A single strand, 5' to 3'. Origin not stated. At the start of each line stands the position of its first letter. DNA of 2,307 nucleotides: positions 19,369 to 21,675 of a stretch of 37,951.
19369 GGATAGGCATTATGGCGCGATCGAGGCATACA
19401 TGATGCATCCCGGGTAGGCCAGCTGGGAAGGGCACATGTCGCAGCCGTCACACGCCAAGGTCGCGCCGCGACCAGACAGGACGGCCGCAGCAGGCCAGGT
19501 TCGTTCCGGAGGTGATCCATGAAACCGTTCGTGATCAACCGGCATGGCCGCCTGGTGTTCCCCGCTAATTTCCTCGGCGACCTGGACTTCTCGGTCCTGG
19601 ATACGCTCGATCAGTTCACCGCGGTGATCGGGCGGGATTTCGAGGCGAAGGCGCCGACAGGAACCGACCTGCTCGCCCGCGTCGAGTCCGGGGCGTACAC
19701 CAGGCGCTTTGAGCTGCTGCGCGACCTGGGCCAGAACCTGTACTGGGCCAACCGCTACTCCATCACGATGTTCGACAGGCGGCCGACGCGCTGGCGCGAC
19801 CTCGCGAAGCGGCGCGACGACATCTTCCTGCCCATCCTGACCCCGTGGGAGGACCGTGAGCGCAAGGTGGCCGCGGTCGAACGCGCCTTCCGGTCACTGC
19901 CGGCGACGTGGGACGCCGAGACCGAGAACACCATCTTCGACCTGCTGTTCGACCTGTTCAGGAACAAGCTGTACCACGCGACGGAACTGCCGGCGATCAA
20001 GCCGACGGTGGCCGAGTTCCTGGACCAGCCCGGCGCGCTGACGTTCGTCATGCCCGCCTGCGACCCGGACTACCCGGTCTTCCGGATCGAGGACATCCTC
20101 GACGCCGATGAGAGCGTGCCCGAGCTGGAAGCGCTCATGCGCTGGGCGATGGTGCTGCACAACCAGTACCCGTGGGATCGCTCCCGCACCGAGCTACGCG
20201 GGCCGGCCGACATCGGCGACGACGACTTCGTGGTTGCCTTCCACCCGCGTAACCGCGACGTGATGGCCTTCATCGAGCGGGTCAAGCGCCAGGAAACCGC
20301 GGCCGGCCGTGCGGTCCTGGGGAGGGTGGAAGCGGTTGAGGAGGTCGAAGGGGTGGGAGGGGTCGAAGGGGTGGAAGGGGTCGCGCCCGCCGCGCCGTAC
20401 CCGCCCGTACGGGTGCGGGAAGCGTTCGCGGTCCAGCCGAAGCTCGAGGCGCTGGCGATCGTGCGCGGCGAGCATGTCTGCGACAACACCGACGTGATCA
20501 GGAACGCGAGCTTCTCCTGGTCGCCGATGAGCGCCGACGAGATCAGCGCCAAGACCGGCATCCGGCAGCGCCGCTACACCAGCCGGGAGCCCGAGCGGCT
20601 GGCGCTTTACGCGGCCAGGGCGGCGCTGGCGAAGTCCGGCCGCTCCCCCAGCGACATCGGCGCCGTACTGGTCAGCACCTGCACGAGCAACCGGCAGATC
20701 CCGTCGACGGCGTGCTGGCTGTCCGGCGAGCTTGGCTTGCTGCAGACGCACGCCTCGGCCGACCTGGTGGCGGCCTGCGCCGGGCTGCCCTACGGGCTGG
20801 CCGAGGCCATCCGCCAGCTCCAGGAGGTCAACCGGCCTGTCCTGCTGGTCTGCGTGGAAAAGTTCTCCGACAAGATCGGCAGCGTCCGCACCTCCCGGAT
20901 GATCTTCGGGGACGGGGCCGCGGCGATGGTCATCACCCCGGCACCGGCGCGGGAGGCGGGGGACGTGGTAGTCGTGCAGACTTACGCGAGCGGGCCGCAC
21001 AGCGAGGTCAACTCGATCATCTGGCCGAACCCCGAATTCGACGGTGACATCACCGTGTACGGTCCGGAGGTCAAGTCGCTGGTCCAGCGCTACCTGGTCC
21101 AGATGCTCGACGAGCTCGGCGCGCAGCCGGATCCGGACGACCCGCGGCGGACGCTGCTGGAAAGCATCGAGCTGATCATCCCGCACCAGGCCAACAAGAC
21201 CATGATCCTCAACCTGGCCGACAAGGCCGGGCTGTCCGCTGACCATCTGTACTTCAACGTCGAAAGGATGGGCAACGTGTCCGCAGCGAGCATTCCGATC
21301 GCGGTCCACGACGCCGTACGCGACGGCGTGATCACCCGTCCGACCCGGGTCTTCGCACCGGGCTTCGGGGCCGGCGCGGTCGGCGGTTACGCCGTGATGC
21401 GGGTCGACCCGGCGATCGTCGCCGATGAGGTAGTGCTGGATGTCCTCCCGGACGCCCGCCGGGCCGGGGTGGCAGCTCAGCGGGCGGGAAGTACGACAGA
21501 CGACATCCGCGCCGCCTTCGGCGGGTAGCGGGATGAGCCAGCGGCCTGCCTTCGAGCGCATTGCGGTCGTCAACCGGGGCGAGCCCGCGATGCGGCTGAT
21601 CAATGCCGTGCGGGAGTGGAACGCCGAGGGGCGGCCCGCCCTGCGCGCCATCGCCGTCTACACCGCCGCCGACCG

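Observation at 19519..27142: Tightly coupled KAS III-fusion gene and eukaryote-style single-chain biotin carboxylase: a candidate ACP-independent carboxylate-then-condense module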

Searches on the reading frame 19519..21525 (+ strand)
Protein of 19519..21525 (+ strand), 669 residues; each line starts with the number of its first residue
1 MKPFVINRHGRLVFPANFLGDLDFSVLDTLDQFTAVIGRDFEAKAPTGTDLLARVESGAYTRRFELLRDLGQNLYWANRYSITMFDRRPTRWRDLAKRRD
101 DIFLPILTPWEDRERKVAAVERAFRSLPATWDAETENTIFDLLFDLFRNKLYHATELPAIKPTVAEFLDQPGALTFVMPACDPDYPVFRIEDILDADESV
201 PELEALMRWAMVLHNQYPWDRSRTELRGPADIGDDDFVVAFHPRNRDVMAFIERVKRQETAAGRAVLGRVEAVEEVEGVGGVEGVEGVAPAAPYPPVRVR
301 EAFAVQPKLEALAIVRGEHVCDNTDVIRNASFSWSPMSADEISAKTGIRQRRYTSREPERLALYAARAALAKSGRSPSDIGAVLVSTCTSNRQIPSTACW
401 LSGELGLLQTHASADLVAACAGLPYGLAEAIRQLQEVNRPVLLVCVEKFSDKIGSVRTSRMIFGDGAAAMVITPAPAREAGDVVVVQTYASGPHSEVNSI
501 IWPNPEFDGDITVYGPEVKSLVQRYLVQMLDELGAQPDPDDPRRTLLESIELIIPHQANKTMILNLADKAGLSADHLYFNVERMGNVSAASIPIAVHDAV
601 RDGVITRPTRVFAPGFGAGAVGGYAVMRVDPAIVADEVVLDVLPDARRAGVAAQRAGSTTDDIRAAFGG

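Call 7: search_protein_families(library=pfam, proteins=[window:19519-21525:+], max_evalue=0.01)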
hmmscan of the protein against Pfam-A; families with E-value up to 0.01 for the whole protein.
window:19519-21525:+ (669 aa): 4 families
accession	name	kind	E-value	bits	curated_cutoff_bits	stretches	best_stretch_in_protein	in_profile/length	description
PF08541.16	ACP_syn_III_C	-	2.9e-20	72.7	26.6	1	548-628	9-89/90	3-Oxoacyl-[acyl-carrier-protein (ACP)] synthase III C terminal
PF08545.16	ACP_syn_III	-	8e-10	38.9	24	1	415-484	2-72/80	3-Oxoacyl-[acyl-carrier-protein (ACP)] synthase III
PF00195.25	Chal_sti_synt_N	-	0.00075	19.4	27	1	354-475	95-224/225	Chalcone and stilbene synthases, N-terminal domain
PF13723.12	Ketoacyl-synt_2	-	0.0028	17.7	25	1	414-477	106-168/223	Beta-ketoacyl synthase, N-terminal domain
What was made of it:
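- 20407..21423 (+): KAS III (thiolase-fold) domain, residues about 297-635. Cys420 is at 20776-78, His556 at 21184-86 and Asn586 at 21274-76. Thr561 (21199-201) replaces the conserved FabH Arg in a conserved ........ motif. Pfam ACP_syn_III and ACP_syn_III_C (call 7).
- Checked: Pfam on A: ACP_syn_III at 415-484 and ACP_syn_III_C at 548-628 (call 7).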

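Call 8: search_protein_families(library=ncbifam, proteins=[window:19519-21525:+], max_evalue=0.01)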
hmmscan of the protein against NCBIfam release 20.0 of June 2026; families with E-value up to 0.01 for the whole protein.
window:19519-21525:+ (669 aa): 10 families
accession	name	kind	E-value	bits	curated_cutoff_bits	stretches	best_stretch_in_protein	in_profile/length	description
NF006829.0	PRK09352.1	subfamily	6.4e-51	173.2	249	1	325-628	17-320/322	beta-ketoacyl-ACP synthase 3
TIGR00747.1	fabH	subfamily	1.8e-42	145.6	292.1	1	326-628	16-321/322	beta-ketoacyl-ACP synthase III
NF004623.0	PRK05963.1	equivalog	5.5e-33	114.6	437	2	339-496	33-191/328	beta-ketoacyl-ACP synthase III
NF005541.0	PRK07204.1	equivalog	3.6e-21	75.9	402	1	342-621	35-322/329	beta-ketoacyl-ACP synthase III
NF006720.0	PRK09258.1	equivalog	1.2e-18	67.6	285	2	337-434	38-137/338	3-oxoacyl-ACP synthase III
NF005703.0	PRK07515.1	equivalog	2e-15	56.6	304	1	361-478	99-216/373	beta-ketoacyl-ACP synthase III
NF009519.0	PRK12880.1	equivalog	4.3e-11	42.7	436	1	377-473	79-176/353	beta-ketoacyl-ACP synthase III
NF005308.0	PRK06840.1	equivalog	4.2e-07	29.3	315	1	338-474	31-174/339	3-oxoacyl-ACP synthase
NF003274.0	PRK04262.1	equivalog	2.4e-06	26.8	244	1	361-428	54-121/347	hydroxymethylglutaryl-CoA synthase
NF042429.2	DHPHCoAsyn_DpgA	equivalog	0.0011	18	425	1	361-477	73-195/350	3,5-dihydroxyphenylacetyl-CoA synthase DpgA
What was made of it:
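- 20407..21423 (+): Scores fall below the NCBIfam FabH cutoffs (173 against 249; 146 against 292) (call 8).
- On FabH (ACP-dependent KAS III): TIGR00747 scores 146 against 292 (call 8).
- A scores below the NCBIfam FabH cutoffs (call 8). A falls below both NCBIfam FabH cutoffs (call 8).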

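Call 17: find_homologous_proteins(query=window:19519-21525:+, max_evalue=0.00001)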
Query window:19519-21525:+ (669 aa): 3947 proteins with E <= 0.00001 among 8000 candidates; the best 120 are listed.
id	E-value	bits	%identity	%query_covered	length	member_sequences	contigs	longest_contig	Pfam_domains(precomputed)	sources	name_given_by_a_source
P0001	0.0e+0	1510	100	100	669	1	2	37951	PF08545.17,PF08541.17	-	-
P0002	0.0e+0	1425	95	100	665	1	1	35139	PF08545.17,PF08541.17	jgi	jgi:3-oxoacyl-[acyl-carrier-protein] synthase III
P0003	0.0e+0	1418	94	100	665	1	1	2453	PF08545.17,PF08541.17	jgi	jgi:3-oxoacyl-[acyl-carrier-protein] synthase III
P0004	0.0e+0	1415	95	100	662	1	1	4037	PF08545.17,PF08541.17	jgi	jgi:3-oxoacyl-[acyl-carrier-protein] synthase III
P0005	0.0e+0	1396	94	100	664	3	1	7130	PF08545.17,PF08541.17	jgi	jgi:3-oxoacyl-[acyl-carrier-protein] synthase III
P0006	0.0e+0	1380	92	100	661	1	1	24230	PF08545.17,PF08541.17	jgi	jgi:3-oxoacyl-[acyl-carrier-protein] synthase III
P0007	0.0e+0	1287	87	100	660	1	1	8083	PF08545.17,PF08541.17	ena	-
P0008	0.0e+0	1286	87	100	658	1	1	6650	PF08545.17,PF08541.17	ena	-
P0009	0.0e+0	1286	86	100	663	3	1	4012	PF08545.17,PF08541.17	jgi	jgi:3-oxoacyl-(acyl-carrier-protein) synthase III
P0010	0.0e+0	1282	86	100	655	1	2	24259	PF08545.17,PF08541.17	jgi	jgi:3-oxoacyl-[acyl-carrier-protein] synthase III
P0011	0.0e+0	1281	86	100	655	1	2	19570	PF08545.17,PF08541.17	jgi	jgi:3-oxoacyl-[acyl-carrier-protein] synthase-3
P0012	0.0e+0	1281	87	100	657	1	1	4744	PF08545.17,PF08541.17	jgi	jgi:3-oxoacyl-(acyl-carrier-protein) synthase III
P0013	0.0e+0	1280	87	100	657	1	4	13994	PF08545.17,PF08541.17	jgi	jgi:3-oxoacyl-(acyl-carrier-protein) synthase III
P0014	0.0e+0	1279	86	100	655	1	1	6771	PF08545.17,PF08541.17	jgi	jgi:3-oxoacyl-[acyl-carrier-protein] synthase III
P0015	0.0e+0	1278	86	100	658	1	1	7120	PF08545.17,PF08541.17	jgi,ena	-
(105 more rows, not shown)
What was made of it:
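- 19519..21528 (+): ORF A, 669 aa: orphan N-terminal domain, linker, KAS III domain and a poorly conserved C-terminal tail. More than 3900 database relatives; the 120 listed are all full length at 81-100% identity (call 17).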

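Call 18: find_related_loci(query=window:19519-21525:+, collection=genome_contigs, flank=8000)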
Query window:19519-21525:+ (669 aa) in genome_contigs; peptide patterns used: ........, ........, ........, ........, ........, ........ (x = any residue, [..] = any of these).
599 stretches matched a pattern (row limit reached: there are more); 573 encode a relative of the query (tblastn E <= 1e-3); the best 80 are kept; 80 distinct loci.
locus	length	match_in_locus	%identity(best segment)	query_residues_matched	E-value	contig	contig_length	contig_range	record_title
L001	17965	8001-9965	85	1-669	0e+0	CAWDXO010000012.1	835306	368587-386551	MAG: uncultured Actinomycetes bacterium isolate MFD05705.bin.1.160 genome assembly, contig: contig_3212, whole genome sh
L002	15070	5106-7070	85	1-669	0e+0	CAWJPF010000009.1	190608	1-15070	MAG: uncultured Actinomycetota bacterium isolate MFD04434.bin.2.32 genome assembly, contig: contig_29070, whole genome s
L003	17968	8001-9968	83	1-669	0e+0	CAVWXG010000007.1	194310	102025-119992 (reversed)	MAG: uncultured Actinomycetes bacterium isolate MFD01716.bin.2.102 genome assembly, contig: contig_28393, whole genome s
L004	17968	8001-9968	82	1-668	0e+0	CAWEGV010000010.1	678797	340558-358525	MAG: uncultured Actinomycetota bacterium isolate MFD09603.bin.1.83 genome assembly, contig: contig_6801, whole genome sh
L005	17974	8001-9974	82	1-668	0e+0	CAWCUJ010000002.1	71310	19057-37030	MAG: uncultured Actinomycetes bacterium isolate MFD01716.bin.2.117 genome assembly, contig: contig_10713, whole genome s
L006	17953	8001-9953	84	1-668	0e+0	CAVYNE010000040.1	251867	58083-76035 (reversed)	MAG: uncultured Actinomycetes bacterium isolate MFD05705.bin.2.99 genome assembly, contig: contig_6506, whole genome sho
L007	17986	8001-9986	82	1-669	0e+0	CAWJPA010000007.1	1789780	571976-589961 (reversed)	MAG: uncultured Actinomycetota bacterium isolate MFD04463.bin.1.235 genome assembly, contig: contig_44876, whole genome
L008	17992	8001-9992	82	1-669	0e+0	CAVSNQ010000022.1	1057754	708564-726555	MAG: uncultured Actinomycetota bacterium isolate MFD03399.bin.1.157 genome assembly, contig: contig_8689, whole genome s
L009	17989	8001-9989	82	1-668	0e+0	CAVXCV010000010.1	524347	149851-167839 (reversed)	MAG: uncultured Actinomycetes bacterium isolate MFD04428.bin.1.71 genome assembly, contig: contig_7717, whole genome sho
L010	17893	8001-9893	85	1-645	0e+0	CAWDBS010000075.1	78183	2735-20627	MAG: uncultured Actinomycetes bacterium isolate MFD01872.bin.2.21 genome assembly, contig: contig_70945, whole genome sh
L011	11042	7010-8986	81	1-669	0e+0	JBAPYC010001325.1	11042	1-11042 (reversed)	MAG: Streptosporangiaceae bacterium isolate MFD00259_ilm_asm_bin16 k127_26174, whole genome shotgun sequence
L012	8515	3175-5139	82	1-669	0e+0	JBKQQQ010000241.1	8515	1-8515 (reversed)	MAG: Streptosporangiaceae bacterium isolate MGr2D2E2F__bin_108 MGr2D2E2F_000000032392, whole genome shotgun sequence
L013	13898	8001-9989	81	1-668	0e+0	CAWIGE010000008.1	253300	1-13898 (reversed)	MAG: uncultured Actinomycetes bacterium isolate MFD09603.bin.2.193 genome assembly, contig: contig_32596, whole genome s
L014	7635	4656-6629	80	1-669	0e+0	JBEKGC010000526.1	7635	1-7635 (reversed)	MAG: Streptosporangiaceae bacterium isolate SPRUCE 244 SPRUCE_244_526, whole genome shotgun sequence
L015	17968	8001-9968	80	1-669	0e+0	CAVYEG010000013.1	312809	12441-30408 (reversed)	MAG: uncultured Actinomycetes bacterium isolate MFD09603.bin.2.187 genome assembly, contig: contig_42989, whole genome s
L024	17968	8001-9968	82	1-668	0e+0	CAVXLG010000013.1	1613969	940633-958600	MAG: uncultured Actinomycetes bacterium isolate MFD00731.bin.2.112 genome assembly, contig: contig_55654, whole genome s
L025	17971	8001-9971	81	1-668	0e+0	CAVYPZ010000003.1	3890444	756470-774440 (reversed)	MAG: uncultured Actinomycetes bacterium isolate MFD05512.bin.1.277 genome assembly, contig: contig_2045, whole genome sh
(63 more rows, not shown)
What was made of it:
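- The high conservation of A (the 80 best-matching loci are 67-85% identical, spanning several actinomycete families; call 18) looks more like a core function than an accessory one.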

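Call 32: search_solved_structures(query=window:19519-21525:+, max_evalue=0.001)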
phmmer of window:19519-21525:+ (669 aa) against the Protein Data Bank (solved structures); distinct sequences matched with E-value up to 0.001: 48.
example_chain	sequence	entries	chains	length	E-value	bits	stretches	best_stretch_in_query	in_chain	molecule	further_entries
2ebd_A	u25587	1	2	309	1.6e-35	125.9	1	339-628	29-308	3-oxoacyl-[acyl-carrier-protein] synthase 3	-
4ylt_A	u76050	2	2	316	1.9e-34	122.4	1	338-628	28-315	3-oxoacyl-[acyl-carrier-protein] synthase 3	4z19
4wzu_A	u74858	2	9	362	2.7e-32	115.2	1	337-628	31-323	3-oxoacyl-[acyl-carrier-protein] synthase 3 protein 2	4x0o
4nhd_A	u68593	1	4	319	1.3e-31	113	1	329-627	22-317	3-oxoacyl-[acyl-carrier-protein] synthase 3 protein 1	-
4x9k_A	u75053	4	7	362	4.8e-31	111.1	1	337-628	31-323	3-oxoacyl-[acyl-carrier-protein] synthase 3 protein 2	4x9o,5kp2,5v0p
4dfe_A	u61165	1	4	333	6.1e-31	110.7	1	325-628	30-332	3-oxoacyl-[acyl-carrier-protein] synthase 3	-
1ebl_A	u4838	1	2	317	6.9e-31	110.6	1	338-628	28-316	BETA-KETOACYL-ACP SYNTHASE III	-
1hn9_A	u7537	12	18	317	1.2e-30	109.7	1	338-628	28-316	BETA-KETOACYL-ACYL CARRIER PROTEIN SYNTHASE III | 3-oxoacyl-[acyl-carrier-protein] synthase III | 3-oxoacyl-[acyl-carrier-protein] synthase 3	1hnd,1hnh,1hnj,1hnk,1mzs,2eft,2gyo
6x7r_A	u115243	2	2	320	1.3e-30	109.7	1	338-628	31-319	3-oxoacyl-[acyl-carrier-protein] synthase 3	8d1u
9ka2_A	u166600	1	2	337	1.5e-30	109.4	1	338-628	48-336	Beta-ketoacyl-[acyl-carrier-protein] synthase III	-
3il9_A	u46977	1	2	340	1.6e-30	109.4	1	338-628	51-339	3-oxoacyl-[acyl-carrier-protein] synthase 3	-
4ryb_A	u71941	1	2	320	8.5e-30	107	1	339-626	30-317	3-oxoacyl-[acyl-carrier-protein] synthase 3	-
9ka5_A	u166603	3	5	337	7.2e-29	103.9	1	338-628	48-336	Beta-ketoacyl-[acyl-carrier-protein] synthase III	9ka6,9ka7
1zow_A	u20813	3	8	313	1.7e-27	99.4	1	325-624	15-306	3-oxoacyl-[acyl-carrier-protein] synthase III | 3-oxoacyl-[acyl-carrier-protein] synthase 3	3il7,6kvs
2x3e_A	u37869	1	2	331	4.7e-27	97.9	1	341-629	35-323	3-OXOACYL-[ACYL-CARRIER-PROTEIN] SYNTHASE 3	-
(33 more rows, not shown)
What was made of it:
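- On OleA / head-to-head condensing thiolases: OleA structures match at E about 1e-3 over about 100 residues (call 32).
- OleA structures match A weakly (E about 1e-3 over about 100 residues, call 32), and the pyrone-forming CorB matches at E 2.7e-10 (call 32). FabH-type enzymes match far better than OleA or CorB (call 32).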

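Call 37: predict_structure(alignment_id=A1)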
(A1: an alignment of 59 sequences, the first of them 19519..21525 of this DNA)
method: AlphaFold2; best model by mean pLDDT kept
length: 669 residues; sequences in the alignment: 59
mean_pLDDT: 75.0   pTM: 0.73
mean pLDDT of the five models: 75.0, 72.2, 71.2, 61.8, 59.2
residues with pLDDT >= 90: 215; 70-90: 231; 50-70: 105; < 50: 118
segments of 3 or more residues with pLDDT < 50: 267-296, 333-336, 451-460, 489-521, 581-587, 617-621, 642-663, 666-669
pLDDT, mean of each block of 10 residues (from residue 1): 79 74 76 74 74 95 93 86 89 94 92 95 98 97 95 79 95 94 93 92 90 92 94 97 91 89 57 38 33 47 79 88 79 56 63 83 93 92 81 74 86 75 79 86 82 42 76 85 65 31 35 37 64 80 85 64 61 66 50 82 86 60 75 80 33 30 47
secondary structure, 60 per line:
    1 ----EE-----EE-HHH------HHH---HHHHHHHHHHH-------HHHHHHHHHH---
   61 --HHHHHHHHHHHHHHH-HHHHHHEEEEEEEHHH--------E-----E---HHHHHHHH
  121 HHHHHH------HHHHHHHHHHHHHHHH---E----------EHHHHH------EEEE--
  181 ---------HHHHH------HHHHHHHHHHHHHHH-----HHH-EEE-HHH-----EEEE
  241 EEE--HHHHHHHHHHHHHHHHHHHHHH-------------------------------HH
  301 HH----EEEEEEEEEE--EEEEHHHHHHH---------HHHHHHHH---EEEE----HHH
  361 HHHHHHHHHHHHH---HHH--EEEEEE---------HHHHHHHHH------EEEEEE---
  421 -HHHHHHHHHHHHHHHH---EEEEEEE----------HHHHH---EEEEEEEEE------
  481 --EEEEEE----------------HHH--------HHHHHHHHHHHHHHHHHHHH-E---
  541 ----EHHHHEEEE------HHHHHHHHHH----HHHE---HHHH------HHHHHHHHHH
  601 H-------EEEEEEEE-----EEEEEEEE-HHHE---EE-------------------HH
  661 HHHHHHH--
elements in order (helices of 4 or more, strands of 3 or more residues): H30-40 H48-57 H63-77 H79-84 E85-91 H113-126 H133-148 H164-168 E175-178 H190-194 H201-215 E225-227 E237-243 H246-267 H299-302 E307-316 E319-322 H323-329 H339-346 E350-353 H358-373 E382-387 H397-405 E412-417 H422-437 E441-447 H458-462 E466-474 E483-488 H516-535 H546-549 E550-553 H560-569 H581-584 H591-601 E609-616 E622-629 H659-667
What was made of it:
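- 20320..20406 (+): Disordered Gly/Val/Glu-rich linker (residues 268-296), encoded partly by a 9-bp tandem repeat at 20324-20381. pLDDT is below 50 for residues 267-296 (call 37).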

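Call 41: fold_search(model_id=the predicted structure, library=pdb)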
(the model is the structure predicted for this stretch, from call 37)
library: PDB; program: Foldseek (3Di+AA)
matches with E <= 10: 912; with E <= 0.001: 778
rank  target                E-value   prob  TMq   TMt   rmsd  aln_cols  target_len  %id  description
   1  4x0o_H                2.0e-22  1.00  0.41  0.73  10.1       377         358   25  Beta-ketoacyl-(acyl carrier protein) synthase III-2 (FabH2) from Vibrio cholerae soaked with Acetyl-CoA (released 2014-12-03)
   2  4x0o_A                2.0e-22  1.00  0.41  0.72  10.1       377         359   25  Beta-ketoacyl-(acyl carrier protein) synthase III-2 (FabH2) from Vibrio cholerae soaked with Acetyl-CoA (released 2014-12-03)
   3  5kp2_A                2.0e-22  1.00  0.40  0.71  10.3       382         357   25  Beta-ketoacyl-ACP synthase III -2 (FabH2) (C113A) from Vibrio Cholerae cocrystallized with octanoyl-CoA: hydrolzed lig (released 2016-07-20)
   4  4x0o_E                2.9e-22  1.00  0.41  0.72  10.1       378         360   25  Beta-ketoacyl-(acyl carrier protein) synthase III-2 (FabH2) from Vibrio cholerae soaked with Acetyl-CoA (released 2014-12-03)
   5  5kp2_B                3.6e-22  1.00  0.40  0.71  10.3       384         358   25  Beta-ketoacyl-ACP synthase III -2 (FabH2) (C113A) from Vibrio Cholerae cocrystallized with octanoyl-CoA: hydrolzed lig (released 2016-07-20)
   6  6x7r                  6.5e-22  1.00  0.40  0.80   6.1       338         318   28  E. coli beta-ketoacyl-[acyl carrier protein] synthase III (FabH) in complex with oxa(dethia)-coenzyme A (released 2021-06-02)
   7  2ebd_B                8.6e-22  1.00  0.40  0.82   4.7       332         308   28  Crystal structure of 3-oxoacyl-[acyl-carrier-protein] synthase III from Aquifex aeolicus VF5 (released 2007-08-14)
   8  4wzu                  9.6e-22  1.00  0.41  0.73  10.1       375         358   26  Crystal structure of beta-ketoacyl-(acyl carrier protein) synthase III-2 (FabH2) from Vibrio cholerae (released 2014-12-03)
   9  2x3e_B                1.2e-21  1.00  0.39  0.79   5.7       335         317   27  Crystal structure of 3-oxoacyl-(acyl carrier protein) synthase III, FabH from Pseudomonas aeruginosa PAO1 (released 2010-07-28)
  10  9ka6_A                1.6e-21  1.00  0.39  0.77   5.8       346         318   27  Crystal structure of beta-ketoacyl-ACP synthase FabH C112Q in complex with acyl-ACP from E. coli (released 2025-09-10)
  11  2ebd_A                1.9e-21  1.00  0.39  0.80   4.8       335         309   27  Crystal structure of 3-oxoacyl-[acyl-carrier-protein] synthase III from Aquifex aeolicus VF5 (released 2007-08-14)
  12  3il6                  3.0e-21  1.00  0.40  0.79   7.1       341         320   26  Structure of E. faecalis FabH in complex with 2-({4-[(3R,5S)-3,5-dimethylpiperidin-1-yl]-3-phenoxybenzoyl}amino)benzoic  (released 2009-08-25)
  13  4nhd_D                3.2e-21  1.00  0.40  0.80   6.2       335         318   28  Crystal structure of beta-ketoacyl-ACP synthase III (FabH) from Vibrio Cholerae in complex with Coenzyme A (released 2013-12-25)
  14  4x9k                  3.7e-21  1.00  0.39  0.70  10.1       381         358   25  Beta-ketoacyl-acyl carrier protein synthase III-2 (FabH2)(C113A) from Vibrio cholerae (released 2014-12-24)
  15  4nhd_A                4.2e-21  1.00  0.40  0.81   6.2       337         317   28  Crystal structure of beta-ketoacyl-ACP synthase III (FabH) from Vibrio Cholerae in complex with Coenzyme A (released 2013-12-25)
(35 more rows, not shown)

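Call 51: list_cluster_members(proteins=[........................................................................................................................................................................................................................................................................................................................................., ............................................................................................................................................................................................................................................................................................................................, window:19519-21525:+, window:21533-27139:+])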
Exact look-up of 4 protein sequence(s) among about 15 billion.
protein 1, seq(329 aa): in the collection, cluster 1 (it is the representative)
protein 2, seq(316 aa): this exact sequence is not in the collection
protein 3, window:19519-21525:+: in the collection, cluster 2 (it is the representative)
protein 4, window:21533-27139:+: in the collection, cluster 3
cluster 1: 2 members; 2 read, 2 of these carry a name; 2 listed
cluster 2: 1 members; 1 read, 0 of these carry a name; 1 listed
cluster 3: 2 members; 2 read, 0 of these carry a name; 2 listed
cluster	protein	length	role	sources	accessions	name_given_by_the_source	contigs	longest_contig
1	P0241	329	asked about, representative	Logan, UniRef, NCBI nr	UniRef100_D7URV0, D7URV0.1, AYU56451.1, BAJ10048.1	Acetoacetyl CoA synthase NphT7 n=1 Tax=Streptomyces sp. (strain CL190) TaxID=93372 ... | RecName: Full=Acetoacetyl CoA synthase NphT7 [Streptomyces sp. CL190]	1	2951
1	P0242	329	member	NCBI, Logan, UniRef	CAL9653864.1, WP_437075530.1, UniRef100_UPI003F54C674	3-oxoacyl-ACP synthase III family protein [Streptomyces sp. enrichment culture] | 3-oxoacyl-ACP synthase III family protein n=1 Tax=Streptomyces sp. enrichment culture ...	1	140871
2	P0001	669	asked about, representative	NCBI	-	-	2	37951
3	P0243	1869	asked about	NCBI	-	-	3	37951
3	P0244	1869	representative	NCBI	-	-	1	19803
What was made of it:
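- On NphT7-type acetoacetyl-CoA synthase: The NphT7 sequence was verified as exact (call 51).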
